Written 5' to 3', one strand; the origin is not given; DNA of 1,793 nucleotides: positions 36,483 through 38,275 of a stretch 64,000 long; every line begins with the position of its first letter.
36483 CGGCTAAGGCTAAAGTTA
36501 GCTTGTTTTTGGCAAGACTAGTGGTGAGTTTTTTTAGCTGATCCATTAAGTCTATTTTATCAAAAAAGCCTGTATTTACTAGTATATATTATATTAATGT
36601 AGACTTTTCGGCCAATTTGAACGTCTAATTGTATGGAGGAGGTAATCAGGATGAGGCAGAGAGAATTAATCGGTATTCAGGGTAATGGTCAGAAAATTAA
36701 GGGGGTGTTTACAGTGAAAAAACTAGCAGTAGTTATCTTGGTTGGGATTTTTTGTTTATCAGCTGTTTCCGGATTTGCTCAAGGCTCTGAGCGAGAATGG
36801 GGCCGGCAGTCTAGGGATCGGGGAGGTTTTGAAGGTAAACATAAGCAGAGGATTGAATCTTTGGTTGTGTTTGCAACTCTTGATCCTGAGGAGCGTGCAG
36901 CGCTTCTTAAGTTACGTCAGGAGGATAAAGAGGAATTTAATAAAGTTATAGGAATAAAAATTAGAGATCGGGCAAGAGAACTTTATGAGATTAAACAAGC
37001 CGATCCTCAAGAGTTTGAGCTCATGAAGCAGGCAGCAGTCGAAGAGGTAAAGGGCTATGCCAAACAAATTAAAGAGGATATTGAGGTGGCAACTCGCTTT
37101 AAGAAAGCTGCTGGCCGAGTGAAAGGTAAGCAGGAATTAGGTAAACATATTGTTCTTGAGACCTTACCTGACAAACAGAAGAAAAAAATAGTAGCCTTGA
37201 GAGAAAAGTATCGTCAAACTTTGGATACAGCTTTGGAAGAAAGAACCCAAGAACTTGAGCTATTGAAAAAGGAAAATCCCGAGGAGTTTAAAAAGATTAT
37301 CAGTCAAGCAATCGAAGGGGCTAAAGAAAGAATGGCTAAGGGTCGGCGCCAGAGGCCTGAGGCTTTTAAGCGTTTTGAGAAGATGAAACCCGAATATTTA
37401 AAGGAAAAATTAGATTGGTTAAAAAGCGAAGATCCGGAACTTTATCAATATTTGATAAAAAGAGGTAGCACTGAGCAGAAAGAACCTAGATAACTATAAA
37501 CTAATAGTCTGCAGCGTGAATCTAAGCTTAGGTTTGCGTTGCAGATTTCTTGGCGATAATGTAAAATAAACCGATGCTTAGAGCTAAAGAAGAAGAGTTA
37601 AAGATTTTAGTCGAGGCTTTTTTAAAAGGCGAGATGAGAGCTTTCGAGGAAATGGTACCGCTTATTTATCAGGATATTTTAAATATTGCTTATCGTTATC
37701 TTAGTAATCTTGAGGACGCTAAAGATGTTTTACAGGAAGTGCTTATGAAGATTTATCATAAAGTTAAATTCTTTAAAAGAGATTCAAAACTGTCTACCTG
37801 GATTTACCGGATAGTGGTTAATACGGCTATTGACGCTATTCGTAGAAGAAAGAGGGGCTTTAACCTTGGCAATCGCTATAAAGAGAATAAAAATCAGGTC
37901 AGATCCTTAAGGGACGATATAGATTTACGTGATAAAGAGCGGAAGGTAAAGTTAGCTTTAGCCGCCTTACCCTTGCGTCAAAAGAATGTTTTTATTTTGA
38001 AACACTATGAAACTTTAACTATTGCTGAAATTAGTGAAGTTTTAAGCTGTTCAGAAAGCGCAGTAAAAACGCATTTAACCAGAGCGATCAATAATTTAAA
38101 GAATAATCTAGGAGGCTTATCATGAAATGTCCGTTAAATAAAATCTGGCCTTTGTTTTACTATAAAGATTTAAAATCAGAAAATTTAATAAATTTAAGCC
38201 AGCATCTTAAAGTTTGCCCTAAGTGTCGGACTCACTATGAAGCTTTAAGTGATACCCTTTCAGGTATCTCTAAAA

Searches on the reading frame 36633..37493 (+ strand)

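Call 13: search_protein_families(library=pfam, proteins=[window:36633-37493:+])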
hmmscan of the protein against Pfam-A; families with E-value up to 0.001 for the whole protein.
window:36633-37493:+ (286 aa): 2 families
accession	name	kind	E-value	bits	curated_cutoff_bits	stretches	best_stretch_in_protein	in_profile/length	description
PF14304.11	CSTF_C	-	0.00013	22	24.3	0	175-195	20-40/41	Transcription termination and cleavage factor C-terminal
PF13105.11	DUF3959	-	0.0008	19.2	25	0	20-95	120-194/238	Protein of unknown function (DUF3959)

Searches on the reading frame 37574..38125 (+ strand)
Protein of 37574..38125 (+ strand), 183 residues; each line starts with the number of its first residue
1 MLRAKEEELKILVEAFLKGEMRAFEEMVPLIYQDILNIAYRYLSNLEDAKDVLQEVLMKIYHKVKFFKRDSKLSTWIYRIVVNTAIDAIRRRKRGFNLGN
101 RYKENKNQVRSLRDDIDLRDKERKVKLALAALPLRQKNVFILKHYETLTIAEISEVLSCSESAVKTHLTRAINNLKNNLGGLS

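Call 13: search_protein_families(library=pfam, proteins=[window:37574-38125:+])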
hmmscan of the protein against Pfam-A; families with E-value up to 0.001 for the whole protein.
window:37574-38125:+ (183 aa): 4 families
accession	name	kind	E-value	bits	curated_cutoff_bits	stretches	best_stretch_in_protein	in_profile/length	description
PF04542.20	Sigma70_r2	-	2.8e-17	62.7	24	1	33-94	7-70/71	Sigma-70 region 2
PF08281.18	Sigma70_r4_2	-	1.4e-14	53.9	25.7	1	124-172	3-51/54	Sigma-70, region 4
PF04545.22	Sigma70_r4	-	7.7e-11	41.8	24.1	1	128-176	1-49/50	Sigma-70, region 4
PF07638.17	Sigma70_ECF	-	1.6e-06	28.6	21.1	1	10-171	5-175/185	ECF sigma factor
